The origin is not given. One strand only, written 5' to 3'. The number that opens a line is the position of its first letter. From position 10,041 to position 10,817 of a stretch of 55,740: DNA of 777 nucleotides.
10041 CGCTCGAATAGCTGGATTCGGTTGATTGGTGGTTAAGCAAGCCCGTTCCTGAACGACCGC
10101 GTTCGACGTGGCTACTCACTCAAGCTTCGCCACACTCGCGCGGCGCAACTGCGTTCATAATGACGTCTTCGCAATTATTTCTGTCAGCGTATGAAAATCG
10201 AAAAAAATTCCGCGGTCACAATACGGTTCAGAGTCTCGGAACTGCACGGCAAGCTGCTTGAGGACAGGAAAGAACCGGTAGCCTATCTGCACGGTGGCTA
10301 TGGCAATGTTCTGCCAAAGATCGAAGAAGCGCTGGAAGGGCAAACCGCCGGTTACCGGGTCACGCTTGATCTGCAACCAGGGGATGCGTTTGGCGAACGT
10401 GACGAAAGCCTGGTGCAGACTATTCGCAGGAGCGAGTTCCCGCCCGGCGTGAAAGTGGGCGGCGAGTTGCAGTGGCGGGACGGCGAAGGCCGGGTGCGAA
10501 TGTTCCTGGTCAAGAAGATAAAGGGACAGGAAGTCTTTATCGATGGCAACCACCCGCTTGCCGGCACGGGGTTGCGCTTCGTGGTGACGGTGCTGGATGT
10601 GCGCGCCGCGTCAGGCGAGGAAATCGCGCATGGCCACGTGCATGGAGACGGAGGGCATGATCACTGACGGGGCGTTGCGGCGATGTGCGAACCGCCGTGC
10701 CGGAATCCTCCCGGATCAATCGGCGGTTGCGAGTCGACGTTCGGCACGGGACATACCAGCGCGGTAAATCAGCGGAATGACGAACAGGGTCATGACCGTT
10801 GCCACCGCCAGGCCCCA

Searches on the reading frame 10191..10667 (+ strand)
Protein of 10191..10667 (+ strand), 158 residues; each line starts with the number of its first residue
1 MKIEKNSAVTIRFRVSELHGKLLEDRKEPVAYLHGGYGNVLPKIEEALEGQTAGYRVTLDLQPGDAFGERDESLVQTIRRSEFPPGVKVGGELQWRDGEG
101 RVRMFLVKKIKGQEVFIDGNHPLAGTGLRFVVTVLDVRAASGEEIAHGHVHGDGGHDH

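Call 3: search_protein_families(library=pfam, proteins=[window:10191-10667:+])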
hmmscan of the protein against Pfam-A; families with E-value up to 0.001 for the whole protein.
window:10191-10667:+ (158 aa): 0 families

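Call 4: search_protein_families(library=ncbifam, proteins=[window:10191-10667:+])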
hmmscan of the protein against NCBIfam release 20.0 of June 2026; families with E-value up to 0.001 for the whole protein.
window:10191-10667:+ (158 aa): 2 families
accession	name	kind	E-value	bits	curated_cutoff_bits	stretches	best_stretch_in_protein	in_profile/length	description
NF008008.0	PRK10737.1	equivalog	1e-24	87.5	174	1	1-158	1-160/196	peptidylprolyl isomerase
NF011676.0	PRK15095.1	equivalog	1.1e-14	54.2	125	1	2-145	4-151/156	FKBP-type peptidyl-prolyl cis-trans isomerase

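Call 29: find_homologous_proteins(query=window:10191-10667:+, max_evalue=1e-20)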
Query window:10191-10667:+ (158 aa): 7569 proteins with E <= 1e-20 among 8000 candidates; the best 120 are listed.
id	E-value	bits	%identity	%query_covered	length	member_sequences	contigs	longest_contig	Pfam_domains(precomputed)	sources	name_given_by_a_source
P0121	1.4e-98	345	99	100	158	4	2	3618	-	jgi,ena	-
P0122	5.4e-84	298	85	96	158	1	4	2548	-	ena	-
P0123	3.1e-83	296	85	96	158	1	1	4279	-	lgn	-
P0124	5.0e-83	295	85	96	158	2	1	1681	-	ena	-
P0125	1.0e-82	294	84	96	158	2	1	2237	-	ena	-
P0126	1.3e-82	293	84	96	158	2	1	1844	PF00254.35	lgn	-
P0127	1.7e-81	290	82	96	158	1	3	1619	-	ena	-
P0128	3.8e-81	289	82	96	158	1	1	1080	-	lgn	-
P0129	4.4e-81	289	82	96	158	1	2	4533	-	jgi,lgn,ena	-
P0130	5.1e-81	288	82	96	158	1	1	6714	-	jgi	jgi:FKBP-type peptidyl-prolyl cis-trans isomerase SlyD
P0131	1.1e-80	287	81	96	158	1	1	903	-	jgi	jgi:FKBP-type peptidyl-prolyl cis-trans isomerase SlyD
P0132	1.3e-80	287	84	100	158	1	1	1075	-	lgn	-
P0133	1.3e-80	287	81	96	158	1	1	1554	-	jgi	jgi:FKBP-type peptidyl-prolyl cis-trans isomerase SlyD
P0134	1.3e-80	287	82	96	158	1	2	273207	-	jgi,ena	jgi:FKBP-type peptidyl-prolyl cis-trans isomerase SlyD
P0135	2.9e-80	286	82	96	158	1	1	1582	-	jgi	-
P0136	3.8e-80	285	82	96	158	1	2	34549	-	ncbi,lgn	-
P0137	5.5e-80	285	82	96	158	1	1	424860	-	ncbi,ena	-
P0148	1.5e-78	280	81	96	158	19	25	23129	-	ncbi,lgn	-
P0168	8.7e-74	265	77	92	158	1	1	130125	-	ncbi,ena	-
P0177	4.2e-69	250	73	100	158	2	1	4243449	-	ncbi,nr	ncbi:MAG: peptidylprolyl isomerase [Betaproteobacteria bacterium]|nr:MAG: peptidylprolyl isomerase [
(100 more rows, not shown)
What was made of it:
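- Tried and rejected: The SlyD route worked instead (call 29).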

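Call 30: find_encoding_contigs(protein=P0137, flank=10000, max_places=2)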
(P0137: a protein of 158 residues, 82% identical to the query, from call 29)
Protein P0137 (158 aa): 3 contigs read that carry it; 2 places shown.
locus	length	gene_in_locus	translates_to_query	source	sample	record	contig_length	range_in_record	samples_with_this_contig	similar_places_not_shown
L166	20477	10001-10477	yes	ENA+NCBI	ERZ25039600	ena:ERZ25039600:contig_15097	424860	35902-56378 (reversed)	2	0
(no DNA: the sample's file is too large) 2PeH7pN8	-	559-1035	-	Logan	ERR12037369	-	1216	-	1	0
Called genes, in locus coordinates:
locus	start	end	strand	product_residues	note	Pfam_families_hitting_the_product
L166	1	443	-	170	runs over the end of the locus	PF08534:Redoxin, PF00578:AhpC-TSA, PF00085:Thioredoxin (weak), PF13905:Thioredoxin_8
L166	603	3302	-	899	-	PF28598:PDH_E1_N, PF00456:Transketolase_N, PF17831:PDH_E1_M, PF22613:Transketolase_C_1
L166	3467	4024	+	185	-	PF01047:MarR (faint), PF13404:HTH_AsnC-type, PF13412:HTH_24, PF01037:AsnC_trans_reg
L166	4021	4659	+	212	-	PF18306:LDcluster4, PF03641:Lysine_decarbox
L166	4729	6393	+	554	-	PF00916:Sulfate_transp, PF01740:STAS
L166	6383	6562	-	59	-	-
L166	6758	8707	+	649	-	PF03709:OKR_DC_1_N, PF01276:OKR_DC_1, PF00266:Aminotran_5, PF00155:Aminotran_1_2 (weak), PF01053:Cys_Met_Meta_PP (weak), PF01212:Beta_elim_lyase, PF03711:OKR_DC_1_C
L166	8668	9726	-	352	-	PF00355:Rieske, PF00848:Ring_hydroxyl_A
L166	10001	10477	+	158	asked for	-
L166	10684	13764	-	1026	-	PF00873:ACR_tran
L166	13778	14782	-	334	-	PF25973:BSH_CzcB (weak)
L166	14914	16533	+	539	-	PF07364:DUF1485, PF07171:MlrC_C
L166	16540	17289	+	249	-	PF03193:RsgA_GTPase (faint), PF00005:ABC_tran, PF13304:AAA_21 (faint), PF13401:AAA_22 (weak)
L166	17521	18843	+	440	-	PF04069:OpuAC, PF00528:BPD_transp_1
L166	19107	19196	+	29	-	-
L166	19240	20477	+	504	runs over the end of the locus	PF00474:SSF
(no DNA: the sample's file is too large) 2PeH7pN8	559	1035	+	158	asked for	-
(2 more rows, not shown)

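Call 31: find_encoding_contigs(protein=P0134, flank=10000, max_places=2)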
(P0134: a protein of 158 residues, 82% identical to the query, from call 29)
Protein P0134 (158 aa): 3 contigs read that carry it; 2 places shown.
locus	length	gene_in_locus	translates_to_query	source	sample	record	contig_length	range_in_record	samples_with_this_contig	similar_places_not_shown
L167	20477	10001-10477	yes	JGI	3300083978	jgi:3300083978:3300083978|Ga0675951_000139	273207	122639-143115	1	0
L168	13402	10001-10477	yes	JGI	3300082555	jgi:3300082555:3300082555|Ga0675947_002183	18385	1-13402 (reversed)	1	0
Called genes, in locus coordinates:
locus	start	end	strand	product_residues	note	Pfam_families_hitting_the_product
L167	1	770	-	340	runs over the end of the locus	PF03480:DctP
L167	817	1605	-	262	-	PF01557:FAA_hydrolase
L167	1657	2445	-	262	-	PF01557:FAA_hydrolase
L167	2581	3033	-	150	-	-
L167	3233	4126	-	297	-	PF00892:EamA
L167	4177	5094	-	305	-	PF13419:HAD_2 (faint), PF00702:Hydrolase, PF13344:Hydrolase_6, PF13242:Hydrolase_like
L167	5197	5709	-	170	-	PF08534:Redoxin, PF00578:AhpC-TSA, PF00085:Thioredoxin (weak), PF13905:Thioredoxin_8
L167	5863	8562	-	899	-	PF28598:PDH_E1_N, PF00456:Transketolase_N (weak), PF17831:PDH_E1_M, PF22613:Transketolase_C_1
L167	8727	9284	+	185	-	PF13404:HTH_AsnC-type, PF13412:HTH_24, PF01037:AsnC_trans_reg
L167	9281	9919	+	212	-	PF18306:LDcluster4, PF03641:Lysine_decarbox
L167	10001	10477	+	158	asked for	-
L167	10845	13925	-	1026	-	PF00873:ACR_tran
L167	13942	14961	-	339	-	PF25973:BSH_CzcB (weak)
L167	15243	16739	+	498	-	PF07364:DUF1485, PF07171:MlrC_C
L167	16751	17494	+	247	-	PF13191:AAA_16 (weak), PF00005:ABC_tran, PF13304:AAA_21 (faint), PF13401:AAA_22 (weak)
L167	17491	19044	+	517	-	PF04069:OpuAC, PF00528:BPD_transp_1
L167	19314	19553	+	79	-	-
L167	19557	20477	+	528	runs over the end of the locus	PF00474:SSF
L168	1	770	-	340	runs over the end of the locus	PF03480:DctP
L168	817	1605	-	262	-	PF01557:FAA_hydrolase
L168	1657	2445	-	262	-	PF01557:FAA_hydrolase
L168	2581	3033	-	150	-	-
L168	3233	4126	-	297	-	PF00892:EamA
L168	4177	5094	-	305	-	PF13419:HAD_2 (faint), PF00702:Hydrolase, PF13344:Hydrolase_6, PF13242:Hydrolase_like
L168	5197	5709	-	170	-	PF08534:Redoxin, PF00578:AhpC-TSA, PF00085:Thioredoxin (weak), PF13905:Thioredoxin_8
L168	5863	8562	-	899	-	PF28598:PDH_E1_N, PF00456:Transketolase_N (weak), PF17831:PDH_E1_M, PF22613:Transketolase_C_1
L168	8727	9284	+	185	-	PF13404:HTH_AsnC-type, PF13412:HTH_24, PF01037:AsnC_trans_reg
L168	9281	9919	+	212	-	PF18306:LDcluster4, PF03641:Lysine_decarbox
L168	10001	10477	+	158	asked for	-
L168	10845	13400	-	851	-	?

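Call 32: find_encoding_contigs(protein=P0136, flank=10000, max_places=2)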
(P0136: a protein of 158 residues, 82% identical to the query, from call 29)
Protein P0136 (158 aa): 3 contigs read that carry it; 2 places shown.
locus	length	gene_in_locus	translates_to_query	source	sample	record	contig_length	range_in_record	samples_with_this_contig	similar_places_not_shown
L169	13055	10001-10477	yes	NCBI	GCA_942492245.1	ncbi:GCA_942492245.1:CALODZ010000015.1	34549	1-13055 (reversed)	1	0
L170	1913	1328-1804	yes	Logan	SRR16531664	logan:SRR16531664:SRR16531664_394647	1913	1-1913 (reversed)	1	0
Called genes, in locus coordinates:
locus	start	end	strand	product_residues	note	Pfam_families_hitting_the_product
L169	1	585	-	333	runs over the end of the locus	-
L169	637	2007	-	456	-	PF01557:FAA_hydrolase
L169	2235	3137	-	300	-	PF00892:EamA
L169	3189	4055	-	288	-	PF00702:Hydrolase (faint), PF13344:Hydrolase_6, PF13242:Hydrolase_like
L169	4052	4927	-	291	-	PF01841:Transglut_core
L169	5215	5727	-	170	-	PF08534:Redoxin, PF00578:AhpC-TSA, PF00085:Thioredoxin (weak), PF13905:Thioredoxin_8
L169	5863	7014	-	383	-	PF17831:PDH_E1_M, PF22613:Transketolase_C_1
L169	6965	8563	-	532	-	PF28598:PDH_E1_N, PF00456:Transketolase_N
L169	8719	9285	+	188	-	PF13404:HTH_AsnC-type, PF13412:HTH_24, PF01037:AsnC_trans_reg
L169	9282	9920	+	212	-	PF18306:LDcluster4, PF03641:Lysine_decarbox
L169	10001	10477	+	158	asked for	-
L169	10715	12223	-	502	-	PF00873:ACR_tran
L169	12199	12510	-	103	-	-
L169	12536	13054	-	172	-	?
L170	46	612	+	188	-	PF13404:HTH_AsnC-type, PF13412:HTH_24, PF01037:AsnC_trans_reg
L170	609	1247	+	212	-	PF18306:LDcluster4, PF03641:Lysine_decarbox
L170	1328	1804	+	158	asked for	-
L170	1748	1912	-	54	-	?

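Call 34: list_cluster_members(proteins=[P0137, P0136, P0003, P0006, P0168, P0148, P0023, P0030])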
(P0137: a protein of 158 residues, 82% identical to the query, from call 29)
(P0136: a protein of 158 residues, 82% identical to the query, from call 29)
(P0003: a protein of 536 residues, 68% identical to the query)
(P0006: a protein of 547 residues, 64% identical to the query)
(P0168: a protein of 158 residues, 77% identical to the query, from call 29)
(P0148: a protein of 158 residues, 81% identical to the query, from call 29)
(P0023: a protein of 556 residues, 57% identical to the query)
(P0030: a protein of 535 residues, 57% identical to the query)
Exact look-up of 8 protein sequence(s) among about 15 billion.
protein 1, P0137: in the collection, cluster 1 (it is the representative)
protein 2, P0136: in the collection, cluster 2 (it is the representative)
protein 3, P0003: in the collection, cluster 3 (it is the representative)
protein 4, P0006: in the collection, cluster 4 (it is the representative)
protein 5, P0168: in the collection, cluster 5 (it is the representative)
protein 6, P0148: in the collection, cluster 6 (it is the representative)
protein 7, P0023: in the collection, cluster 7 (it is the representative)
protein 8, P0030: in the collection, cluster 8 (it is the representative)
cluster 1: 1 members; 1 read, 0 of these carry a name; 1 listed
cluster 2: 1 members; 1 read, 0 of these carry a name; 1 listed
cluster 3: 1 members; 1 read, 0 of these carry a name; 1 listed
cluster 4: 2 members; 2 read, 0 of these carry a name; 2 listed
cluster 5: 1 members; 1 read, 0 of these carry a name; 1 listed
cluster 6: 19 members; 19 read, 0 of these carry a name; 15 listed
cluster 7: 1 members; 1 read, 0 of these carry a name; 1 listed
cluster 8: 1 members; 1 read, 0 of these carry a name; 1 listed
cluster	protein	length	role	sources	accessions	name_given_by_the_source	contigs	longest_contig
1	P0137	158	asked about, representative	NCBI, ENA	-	-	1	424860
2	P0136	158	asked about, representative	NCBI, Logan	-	-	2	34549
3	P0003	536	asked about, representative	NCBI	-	-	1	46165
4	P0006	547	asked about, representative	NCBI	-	-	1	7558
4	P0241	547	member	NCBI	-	-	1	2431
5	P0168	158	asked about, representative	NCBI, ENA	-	-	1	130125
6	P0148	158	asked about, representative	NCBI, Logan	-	-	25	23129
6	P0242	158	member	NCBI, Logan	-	-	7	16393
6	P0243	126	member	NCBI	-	-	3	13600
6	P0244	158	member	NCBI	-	-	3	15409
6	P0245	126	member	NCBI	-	-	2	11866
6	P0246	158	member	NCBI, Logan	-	-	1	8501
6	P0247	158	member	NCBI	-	-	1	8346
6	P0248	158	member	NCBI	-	-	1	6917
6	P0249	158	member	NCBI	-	-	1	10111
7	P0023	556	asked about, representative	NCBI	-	-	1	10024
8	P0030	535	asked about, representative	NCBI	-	-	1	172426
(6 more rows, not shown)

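Call 67: find_encoding_contigs(protein=P0123, flank=5000, max_places=3)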
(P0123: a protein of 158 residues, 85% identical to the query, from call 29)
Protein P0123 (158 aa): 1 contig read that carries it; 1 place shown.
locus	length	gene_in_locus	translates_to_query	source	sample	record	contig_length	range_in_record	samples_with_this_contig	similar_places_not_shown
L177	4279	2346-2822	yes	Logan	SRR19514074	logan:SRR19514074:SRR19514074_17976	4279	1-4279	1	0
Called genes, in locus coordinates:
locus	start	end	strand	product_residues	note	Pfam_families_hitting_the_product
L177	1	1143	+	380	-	?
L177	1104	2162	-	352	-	PF00355:Rieske, PF00848:Ring_hydroxyl_A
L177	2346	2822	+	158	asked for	-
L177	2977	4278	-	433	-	?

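Call 68: find_encoding_contigs(protein=P0122, flank=5000, max_places=4)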
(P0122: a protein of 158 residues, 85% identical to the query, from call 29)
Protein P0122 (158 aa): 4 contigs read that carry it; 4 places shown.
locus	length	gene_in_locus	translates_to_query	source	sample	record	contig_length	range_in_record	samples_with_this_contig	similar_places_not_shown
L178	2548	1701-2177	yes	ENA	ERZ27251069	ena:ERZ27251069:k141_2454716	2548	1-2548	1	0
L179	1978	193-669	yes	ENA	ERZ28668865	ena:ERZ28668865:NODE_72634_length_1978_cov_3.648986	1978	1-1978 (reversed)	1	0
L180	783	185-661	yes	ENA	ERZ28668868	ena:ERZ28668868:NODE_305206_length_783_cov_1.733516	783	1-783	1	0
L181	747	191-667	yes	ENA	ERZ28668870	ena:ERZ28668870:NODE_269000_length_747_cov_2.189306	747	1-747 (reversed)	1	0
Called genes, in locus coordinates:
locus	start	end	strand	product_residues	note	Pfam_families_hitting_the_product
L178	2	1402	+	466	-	?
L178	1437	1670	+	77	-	PF03641:Lysine_decarbox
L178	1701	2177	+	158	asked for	-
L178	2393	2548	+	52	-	?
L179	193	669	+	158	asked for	-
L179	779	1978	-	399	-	?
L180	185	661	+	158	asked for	-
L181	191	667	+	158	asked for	-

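Call 69: search_protein_families(library=pfam, proteins=[L178:2-1402:+, L177:1-1143:+, L166:6758-8707:+])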
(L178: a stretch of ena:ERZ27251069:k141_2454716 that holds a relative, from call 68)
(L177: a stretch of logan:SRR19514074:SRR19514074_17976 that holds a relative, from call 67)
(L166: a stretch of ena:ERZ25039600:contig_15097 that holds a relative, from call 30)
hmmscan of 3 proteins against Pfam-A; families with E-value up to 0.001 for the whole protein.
L178:2-1402:+ (466 aa): 3 families
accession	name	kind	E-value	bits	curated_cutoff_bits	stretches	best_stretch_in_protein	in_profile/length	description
PF00916.26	Sulfate_transp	-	2.3e-69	234.4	23.2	1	10-298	82-379/380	Sulfate permease family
PF01740.26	STAS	-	6.2e-12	45.7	22.6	1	358-444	9-97/106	STAS domain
PF16983.11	MFS_MOT1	-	3.8e-06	27.7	30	1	183-275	17-110/111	Molybdate transporter of MFS superfamily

L177:1-1143:+ (380 aa): 2 families
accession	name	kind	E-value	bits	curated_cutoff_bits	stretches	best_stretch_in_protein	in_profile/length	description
PF01276.26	OKR_DC_1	-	1.8e-43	149.3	27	1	2-261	120-417/417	Orn/Lys/Arg decarboxylase, major domain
PF03711.20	OKR_DC_1_C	-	1.1e-09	39.1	24.2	1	307-358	61-115/132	Orn/Lys/Arg decarboxylase, C-terminal domain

L166:6758-8707:+ (649 aa): 7 families
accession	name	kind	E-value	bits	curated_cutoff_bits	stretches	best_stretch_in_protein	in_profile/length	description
PF01276.26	OKR_DC_1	-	1.1e-90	304.8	27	1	152-530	1-417/417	Orn/Lys/Arg decarboxylase, major domain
PF03711.20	OKR_DC_1_C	-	3.3e-10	40.8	24.2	1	576-628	61-116/132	Orn/Lys/Arg decarboxylase, C-terminal domain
PF03709.21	OKR_DC_1_N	-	1.2e-09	38.8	29.3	1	24-118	5-81/111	Orn/Lys/Arg decarboxylase, N-terminal domain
PF01212.27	Beta_elim_lyase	-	4.6e-09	36.5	27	1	217-379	32-199/288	Beta-eliminating lyase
PF00266.25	Aminotran_5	-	1.1e-07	31.6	21.5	1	215-381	41-203/371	Aminotransferase class-V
PF00155.27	Aminotran_1_2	-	5.8e-06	26.2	19.7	1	223-355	48-193/361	Aminotransferase class I and II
PF01053.26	Cys_Met_Meta_PP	-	1e-05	24.8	27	1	223-382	58-201/381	Cys/Met metabolism PLP-dependent enzyme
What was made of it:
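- L166 and L177 hold SulP/decarboxylase/Rieske genes at that site (calls 30, 67, 69).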

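Call 75: find_encoding_contigs(protein=P0168, flank=10000, max_places=1)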
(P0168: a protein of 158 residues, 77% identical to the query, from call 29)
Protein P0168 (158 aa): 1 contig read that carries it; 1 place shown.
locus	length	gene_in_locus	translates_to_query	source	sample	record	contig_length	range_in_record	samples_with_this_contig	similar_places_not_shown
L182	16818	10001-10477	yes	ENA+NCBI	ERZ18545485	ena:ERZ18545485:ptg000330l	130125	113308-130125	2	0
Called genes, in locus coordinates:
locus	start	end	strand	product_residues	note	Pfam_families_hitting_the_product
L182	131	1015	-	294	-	PF00892:EamA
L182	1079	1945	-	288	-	PF13419:HAD_2 (faint), PF00702:Hydrolase, PF13344:Hydrolase_6, PF13242:Hydrolase_like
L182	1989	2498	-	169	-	PF08534:Redoxin, PF00578:AhpC-TSA, PF00085:Thioredoxin, PF13905:Thioredoxin_8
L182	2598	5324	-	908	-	PF28598:PDH_E1_N, PF00456:Transketolase_N, PF17831:PDH_E1_M, PF22613:Transketolase_C_1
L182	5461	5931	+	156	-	PF13404:HTH_AsnC-type, PF13412:HTH_24, PF01037:AsnC_trans_reg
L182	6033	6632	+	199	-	PF18306:LDcluster4, PF03641:Lysine_decarbox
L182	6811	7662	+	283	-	PF00884:Sulfatase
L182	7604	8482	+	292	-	PF00884:Sulfatase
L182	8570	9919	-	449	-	PF05598:DUF772, PF01609:DDE_Tnp_1, PF13751:DDE_Tnp_1_6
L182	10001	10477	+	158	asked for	-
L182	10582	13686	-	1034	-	PF00873:ACR_tran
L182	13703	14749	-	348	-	PF25973:BSH_CzcB (weak), PF25994:HH_AprE (faint), PF25876:HH_MFP_RND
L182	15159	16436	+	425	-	PF07364:DUF1485, PF07171:MlrC_C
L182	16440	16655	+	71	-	PF07171:MlrC_C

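Call 76: find_encoding_contigs(protein=P0177, flank=10000, max_places=1)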
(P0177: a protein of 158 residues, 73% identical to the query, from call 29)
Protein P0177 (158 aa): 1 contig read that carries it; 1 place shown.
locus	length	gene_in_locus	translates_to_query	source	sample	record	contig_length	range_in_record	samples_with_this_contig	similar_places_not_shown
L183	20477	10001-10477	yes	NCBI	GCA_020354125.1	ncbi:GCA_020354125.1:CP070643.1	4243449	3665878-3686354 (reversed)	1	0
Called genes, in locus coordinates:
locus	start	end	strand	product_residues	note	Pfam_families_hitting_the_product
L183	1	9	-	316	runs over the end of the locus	PF00389:2-Hacid_dh, PF02826:2-Hacid_dh_C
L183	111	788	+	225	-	PF00392:GntR, PF07729:FCD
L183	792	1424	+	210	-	-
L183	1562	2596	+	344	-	PF01208:URO-D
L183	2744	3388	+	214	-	PF02607:B12-binding_2, PF02310:B12-binding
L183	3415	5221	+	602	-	PF00111:Fer2, PF17651:Raco_middle, PF14574:RACo_C_ter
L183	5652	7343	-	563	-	PF07885:Ion_trans_2, PF02254:TrkA_N, PF02080:TrkA_C, PF02254:TrkA_N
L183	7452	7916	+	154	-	PF00359:PTS_EIIA_2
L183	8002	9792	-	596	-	PF01011:PQQ, PF13360:PQQ_2, PF23727:Beta-prop_FAM234A_B (faint), PF01011:PQQ, PF13570:Beta-prop_ACSF4 (weak), PF13360:PQQ_2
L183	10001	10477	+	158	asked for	-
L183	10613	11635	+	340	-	PF03328:HpcH_HpaI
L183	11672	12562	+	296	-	PF13714:PEP_mutase, PF00463:ICL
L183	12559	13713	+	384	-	PF00285:Citrate_synt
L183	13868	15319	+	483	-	PF03972:MmgE_PrpD_N, PF19305:MmgE_PrpD_C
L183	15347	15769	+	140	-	PF12276:DUF3617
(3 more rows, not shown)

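Call 77: search_protein_families(library=ncbifam, proteins=[L182:6811-7662:+, L182:7604-8482:+, L182:8570-9919:-])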
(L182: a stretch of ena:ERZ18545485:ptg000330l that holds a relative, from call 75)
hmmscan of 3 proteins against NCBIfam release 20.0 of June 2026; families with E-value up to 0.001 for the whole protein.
L182:6811-7662:+ (283 aa): 4 families
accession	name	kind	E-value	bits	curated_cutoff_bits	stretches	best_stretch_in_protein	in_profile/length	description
NF010322.0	PRK13759.1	equivalog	8.3e-14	50.9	481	1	62-170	5-107/486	arylsulfatase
TIGR03417.1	chol_sulfatase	equivalog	2.8e-09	36.4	433.45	1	64-170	3-103/500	choline-sulfatase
NF052527.1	Mn_arylsulf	exception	1.4e-06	27.5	850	1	64-170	2-103/479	manganese-dependent arylsulfatase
NF045661.1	HdlasePehA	equivalog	0.00039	19.2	900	1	88-166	24-98/506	phosphoric/sulfuric ester hydrolase PehA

L182:7604-8482:+ (292 aa): 2 families
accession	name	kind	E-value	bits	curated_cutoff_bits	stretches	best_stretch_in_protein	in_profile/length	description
TIGR03417.1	chol_sulfatase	equivalog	6.6e-06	25.3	433.45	1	51-230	255-420/500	choline-sulfatase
NF010322.0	PRK13759.1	equivalog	2.1e-05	23.2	481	1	49-185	268-393/486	arylsulfatase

L182:8570-9919:- (449 aa): 3 families
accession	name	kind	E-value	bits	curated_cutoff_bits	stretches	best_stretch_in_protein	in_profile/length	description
NF033551.1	transpos_IS1182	equivalog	3.7e-102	342.7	270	1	2-435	13-486/488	IS1182 family transposase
NF033581.1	transpos_IS5_4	equivalog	9.5e-18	64.5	140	2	36-298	26-222/285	IS5 family transposase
NF033593.1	transpos_ISNCY_1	equivalog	2.7e-10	39.5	325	1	221-288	298-365/444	ISNCY family transposase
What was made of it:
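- The site is a hotspot, and one relative has an IS1182 transposase there (calls 75, 77).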
